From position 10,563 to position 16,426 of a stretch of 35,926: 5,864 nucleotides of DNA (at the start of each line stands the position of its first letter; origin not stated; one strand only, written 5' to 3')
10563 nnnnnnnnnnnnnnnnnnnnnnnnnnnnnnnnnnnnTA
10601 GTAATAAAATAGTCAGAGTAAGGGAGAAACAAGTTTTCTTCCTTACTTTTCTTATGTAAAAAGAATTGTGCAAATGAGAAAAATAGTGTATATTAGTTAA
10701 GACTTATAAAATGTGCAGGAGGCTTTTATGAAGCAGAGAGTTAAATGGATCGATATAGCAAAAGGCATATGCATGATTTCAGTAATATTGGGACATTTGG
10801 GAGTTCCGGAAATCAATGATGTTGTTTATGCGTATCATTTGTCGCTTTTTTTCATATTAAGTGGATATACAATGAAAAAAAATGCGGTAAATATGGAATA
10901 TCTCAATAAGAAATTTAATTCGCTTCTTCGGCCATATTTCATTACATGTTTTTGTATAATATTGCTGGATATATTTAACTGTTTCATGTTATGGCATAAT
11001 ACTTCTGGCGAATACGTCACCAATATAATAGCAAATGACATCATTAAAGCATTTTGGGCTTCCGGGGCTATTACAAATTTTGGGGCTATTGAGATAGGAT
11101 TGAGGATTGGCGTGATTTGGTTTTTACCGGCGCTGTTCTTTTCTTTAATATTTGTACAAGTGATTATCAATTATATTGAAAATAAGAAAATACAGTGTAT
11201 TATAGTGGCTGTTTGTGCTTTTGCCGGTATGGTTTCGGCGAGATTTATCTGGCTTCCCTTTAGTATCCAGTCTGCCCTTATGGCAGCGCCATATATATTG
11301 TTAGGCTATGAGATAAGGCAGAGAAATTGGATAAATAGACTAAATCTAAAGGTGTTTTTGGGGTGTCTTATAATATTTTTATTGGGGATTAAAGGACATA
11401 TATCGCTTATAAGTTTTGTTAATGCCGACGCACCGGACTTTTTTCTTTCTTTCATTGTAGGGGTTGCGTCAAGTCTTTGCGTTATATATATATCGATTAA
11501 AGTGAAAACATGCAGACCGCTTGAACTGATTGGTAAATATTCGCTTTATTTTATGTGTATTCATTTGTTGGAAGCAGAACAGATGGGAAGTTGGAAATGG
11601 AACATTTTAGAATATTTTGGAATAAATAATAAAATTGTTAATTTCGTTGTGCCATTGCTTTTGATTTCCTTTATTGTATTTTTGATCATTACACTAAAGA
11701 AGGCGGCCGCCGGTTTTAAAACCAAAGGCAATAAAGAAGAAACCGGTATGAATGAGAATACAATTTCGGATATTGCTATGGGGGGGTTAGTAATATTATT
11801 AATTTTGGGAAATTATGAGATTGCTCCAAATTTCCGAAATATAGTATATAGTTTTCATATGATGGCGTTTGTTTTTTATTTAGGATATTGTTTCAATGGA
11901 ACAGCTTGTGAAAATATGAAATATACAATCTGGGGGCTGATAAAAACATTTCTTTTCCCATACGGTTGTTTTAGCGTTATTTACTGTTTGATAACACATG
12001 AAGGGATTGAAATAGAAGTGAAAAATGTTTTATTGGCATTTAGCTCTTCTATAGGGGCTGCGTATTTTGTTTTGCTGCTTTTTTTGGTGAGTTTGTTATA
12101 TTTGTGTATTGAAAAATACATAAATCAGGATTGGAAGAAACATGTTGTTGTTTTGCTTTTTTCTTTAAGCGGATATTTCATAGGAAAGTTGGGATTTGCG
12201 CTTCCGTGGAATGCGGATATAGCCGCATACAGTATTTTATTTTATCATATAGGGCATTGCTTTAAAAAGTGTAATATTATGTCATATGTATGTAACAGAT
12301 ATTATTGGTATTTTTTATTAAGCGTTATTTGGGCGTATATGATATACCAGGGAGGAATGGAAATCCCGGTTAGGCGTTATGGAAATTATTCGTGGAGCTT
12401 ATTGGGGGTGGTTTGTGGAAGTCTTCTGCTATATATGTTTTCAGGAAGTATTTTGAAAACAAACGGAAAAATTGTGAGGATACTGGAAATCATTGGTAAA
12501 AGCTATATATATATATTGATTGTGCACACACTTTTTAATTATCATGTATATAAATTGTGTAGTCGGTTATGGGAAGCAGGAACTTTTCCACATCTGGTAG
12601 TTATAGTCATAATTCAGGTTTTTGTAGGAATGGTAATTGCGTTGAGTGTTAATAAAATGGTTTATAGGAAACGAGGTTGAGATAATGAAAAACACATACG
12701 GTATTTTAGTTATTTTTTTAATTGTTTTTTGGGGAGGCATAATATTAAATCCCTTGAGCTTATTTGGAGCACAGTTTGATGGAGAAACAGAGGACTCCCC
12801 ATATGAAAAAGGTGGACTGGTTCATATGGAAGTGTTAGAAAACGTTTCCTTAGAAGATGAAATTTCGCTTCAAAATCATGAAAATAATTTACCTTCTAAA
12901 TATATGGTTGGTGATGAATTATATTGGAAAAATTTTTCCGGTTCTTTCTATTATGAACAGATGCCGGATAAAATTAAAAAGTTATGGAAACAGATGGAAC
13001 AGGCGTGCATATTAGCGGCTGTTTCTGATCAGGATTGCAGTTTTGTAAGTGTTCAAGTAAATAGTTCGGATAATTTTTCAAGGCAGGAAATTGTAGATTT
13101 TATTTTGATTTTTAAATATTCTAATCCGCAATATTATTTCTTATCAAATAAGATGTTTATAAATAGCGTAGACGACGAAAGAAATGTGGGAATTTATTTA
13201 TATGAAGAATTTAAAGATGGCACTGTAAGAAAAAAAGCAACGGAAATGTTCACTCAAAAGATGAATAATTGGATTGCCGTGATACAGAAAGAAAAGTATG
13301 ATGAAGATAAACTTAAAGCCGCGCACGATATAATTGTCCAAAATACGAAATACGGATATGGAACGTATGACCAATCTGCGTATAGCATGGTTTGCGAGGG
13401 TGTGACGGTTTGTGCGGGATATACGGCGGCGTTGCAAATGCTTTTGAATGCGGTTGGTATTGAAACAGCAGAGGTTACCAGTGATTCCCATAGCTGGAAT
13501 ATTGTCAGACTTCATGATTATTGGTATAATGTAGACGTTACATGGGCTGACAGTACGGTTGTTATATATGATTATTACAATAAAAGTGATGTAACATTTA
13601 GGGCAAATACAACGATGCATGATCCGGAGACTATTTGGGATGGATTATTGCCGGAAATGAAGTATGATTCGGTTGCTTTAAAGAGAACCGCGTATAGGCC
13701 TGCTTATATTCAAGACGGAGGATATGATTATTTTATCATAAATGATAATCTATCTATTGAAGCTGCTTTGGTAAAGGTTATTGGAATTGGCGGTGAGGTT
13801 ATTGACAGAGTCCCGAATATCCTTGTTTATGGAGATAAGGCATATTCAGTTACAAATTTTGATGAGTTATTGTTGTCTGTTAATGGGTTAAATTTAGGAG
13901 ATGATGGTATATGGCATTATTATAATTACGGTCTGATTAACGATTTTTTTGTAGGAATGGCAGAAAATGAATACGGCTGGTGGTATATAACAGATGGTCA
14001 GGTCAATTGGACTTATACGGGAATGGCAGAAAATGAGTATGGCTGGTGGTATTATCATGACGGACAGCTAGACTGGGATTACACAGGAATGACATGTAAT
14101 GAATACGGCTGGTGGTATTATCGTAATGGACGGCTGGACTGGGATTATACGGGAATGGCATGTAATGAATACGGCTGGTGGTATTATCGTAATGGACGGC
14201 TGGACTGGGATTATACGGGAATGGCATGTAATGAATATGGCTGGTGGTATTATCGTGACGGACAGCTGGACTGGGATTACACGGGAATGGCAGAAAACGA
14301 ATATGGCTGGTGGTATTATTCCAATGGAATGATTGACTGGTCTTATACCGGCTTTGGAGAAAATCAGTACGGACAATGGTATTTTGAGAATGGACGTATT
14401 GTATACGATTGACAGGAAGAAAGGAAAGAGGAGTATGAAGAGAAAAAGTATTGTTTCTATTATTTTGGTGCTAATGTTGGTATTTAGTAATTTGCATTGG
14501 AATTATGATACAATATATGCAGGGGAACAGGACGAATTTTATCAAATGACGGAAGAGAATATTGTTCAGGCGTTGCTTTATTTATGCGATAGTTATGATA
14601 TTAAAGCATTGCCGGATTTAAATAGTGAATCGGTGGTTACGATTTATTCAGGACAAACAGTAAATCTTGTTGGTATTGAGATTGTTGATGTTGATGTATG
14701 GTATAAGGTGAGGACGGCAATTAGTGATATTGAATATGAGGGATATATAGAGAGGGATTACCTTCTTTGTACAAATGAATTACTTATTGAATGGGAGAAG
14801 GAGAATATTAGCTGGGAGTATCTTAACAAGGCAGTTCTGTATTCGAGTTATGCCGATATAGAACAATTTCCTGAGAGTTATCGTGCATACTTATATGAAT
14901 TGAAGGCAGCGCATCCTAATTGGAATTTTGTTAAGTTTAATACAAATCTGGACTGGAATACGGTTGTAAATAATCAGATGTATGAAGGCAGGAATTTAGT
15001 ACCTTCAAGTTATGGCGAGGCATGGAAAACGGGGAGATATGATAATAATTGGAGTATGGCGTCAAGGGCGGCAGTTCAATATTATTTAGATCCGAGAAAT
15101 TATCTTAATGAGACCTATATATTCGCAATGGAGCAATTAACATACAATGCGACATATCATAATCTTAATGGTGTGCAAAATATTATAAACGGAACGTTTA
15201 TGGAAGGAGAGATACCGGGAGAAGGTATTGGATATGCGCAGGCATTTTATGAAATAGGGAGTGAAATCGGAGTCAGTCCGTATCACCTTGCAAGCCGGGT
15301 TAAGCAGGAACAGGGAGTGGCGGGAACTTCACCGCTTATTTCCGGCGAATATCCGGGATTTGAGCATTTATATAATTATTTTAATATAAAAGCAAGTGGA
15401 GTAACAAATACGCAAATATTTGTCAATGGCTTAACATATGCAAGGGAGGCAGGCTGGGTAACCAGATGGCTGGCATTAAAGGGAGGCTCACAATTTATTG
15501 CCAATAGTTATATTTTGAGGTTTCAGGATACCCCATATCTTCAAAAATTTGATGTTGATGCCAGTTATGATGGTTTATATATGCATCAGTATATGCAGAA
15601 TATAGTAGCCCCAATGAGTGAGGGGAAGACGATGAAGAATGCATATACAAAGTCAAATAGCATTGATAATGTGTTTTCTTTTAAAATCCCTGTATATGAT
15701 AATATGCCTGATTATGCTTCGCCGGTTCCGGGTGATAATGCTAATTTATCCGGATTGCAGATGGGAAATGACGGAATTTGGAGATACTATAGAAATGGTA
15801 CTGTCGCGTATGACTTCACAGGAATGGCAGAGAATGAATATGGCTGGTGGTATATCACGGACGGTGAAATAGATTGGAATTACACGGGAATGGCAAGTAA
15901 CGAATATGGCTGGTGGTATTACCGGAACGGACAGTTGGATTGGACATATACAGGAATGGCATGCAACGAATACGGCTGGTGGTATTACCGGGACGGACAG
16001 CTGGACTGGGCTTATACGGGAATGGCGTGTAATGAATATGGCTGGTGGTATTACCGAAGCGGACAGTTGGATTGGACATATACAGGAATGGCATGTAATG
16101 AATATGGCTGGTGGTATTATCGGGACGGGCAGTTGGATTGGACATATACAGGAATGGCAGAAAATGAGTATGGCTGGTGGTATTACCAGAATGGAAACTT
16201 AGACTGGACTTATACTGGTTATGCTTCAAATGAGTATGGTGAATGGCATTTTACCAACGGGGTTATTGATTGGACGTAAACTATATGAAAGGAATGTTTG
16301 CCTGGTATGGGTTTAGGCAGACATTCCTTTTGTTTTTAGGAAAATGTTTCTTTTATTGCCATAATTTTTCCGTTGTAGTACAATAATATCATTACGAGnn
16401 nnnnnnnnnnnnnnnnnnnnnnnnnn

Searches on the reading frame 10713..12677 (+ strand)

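Call 95: search_protein_families(library=pfam, proteins=[window:10713-12677:+], max_evalue=0.0001)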
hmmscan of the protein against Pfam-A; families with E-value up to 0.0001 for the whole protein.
window:10713-12677:+ (655 aa): 1 family
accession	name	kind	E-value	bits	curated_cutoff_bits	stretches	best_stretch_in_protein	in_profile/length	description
PF01757.29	Acyl_transf_3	-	3.8e-24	85.8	31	2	11-326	2-324/326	Acyltransferase domain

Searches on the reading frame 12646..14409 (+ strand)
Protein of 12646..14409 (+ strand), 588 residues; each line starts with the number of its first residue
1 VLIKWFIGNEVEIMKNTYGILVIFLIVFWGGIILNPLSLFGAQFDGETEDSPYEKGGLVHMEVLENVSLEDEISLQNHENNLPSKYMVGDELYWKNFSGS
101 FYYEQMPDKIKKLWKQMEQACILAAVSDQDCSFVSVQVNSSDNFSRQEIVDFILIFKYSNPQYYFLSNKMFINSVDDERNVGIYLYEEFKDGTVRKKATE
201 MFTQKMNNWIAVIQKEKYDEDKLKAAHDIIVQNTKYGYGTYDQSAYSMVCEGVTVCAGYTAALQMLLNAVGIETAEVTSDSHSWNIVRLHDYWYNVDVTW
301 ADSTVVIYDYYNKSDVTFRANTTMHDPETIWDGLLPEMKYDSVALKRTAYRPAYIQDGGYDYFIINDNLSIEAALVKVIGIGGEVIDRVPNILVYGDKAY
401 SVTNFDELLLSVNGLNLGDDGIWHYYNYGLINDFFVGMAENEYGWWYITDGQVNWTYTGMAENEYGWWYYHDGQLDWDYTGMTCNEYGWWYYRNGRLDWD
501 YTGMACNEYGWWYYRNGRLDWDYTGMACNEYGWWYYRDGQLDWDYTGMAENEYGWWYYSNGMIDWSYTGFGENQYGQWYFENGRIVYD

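Call 95: search_protein_families(library=pfam, proteins=[window:12646-14409:+], max_evalue=0.0001)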
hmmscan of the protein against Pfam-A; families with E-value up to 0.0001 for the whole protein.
window:12646-14409:+ (588 aa): 2 families
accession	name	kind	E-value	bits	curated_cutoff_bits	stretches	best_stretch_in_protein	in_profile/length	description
PF21540.3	Choline_bind_4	-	6.7e-51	168.6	27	6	500-520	1-21/21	Choline-binding repeat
PF01841.26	Transglut_core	-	2.6e-05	24.9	23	1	213-297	8-107/108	Transglutaminase-like superfamily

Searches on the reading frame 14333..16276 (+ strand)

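Call 95: search_protein_families(library=pfam, proteins=[window:14333-16276:+], max_evalue=0.0001)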
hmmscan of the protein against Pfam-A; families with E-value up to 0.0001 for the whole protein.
window:14333-16276:+ (648 aa): 1 family
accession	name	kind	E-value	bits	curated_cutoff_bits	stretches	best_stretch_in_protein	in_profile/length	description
PF21540.3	Choline_bind_4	-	6.3e-50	165.5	27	6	516-536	1-21/21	Choline-binding repeat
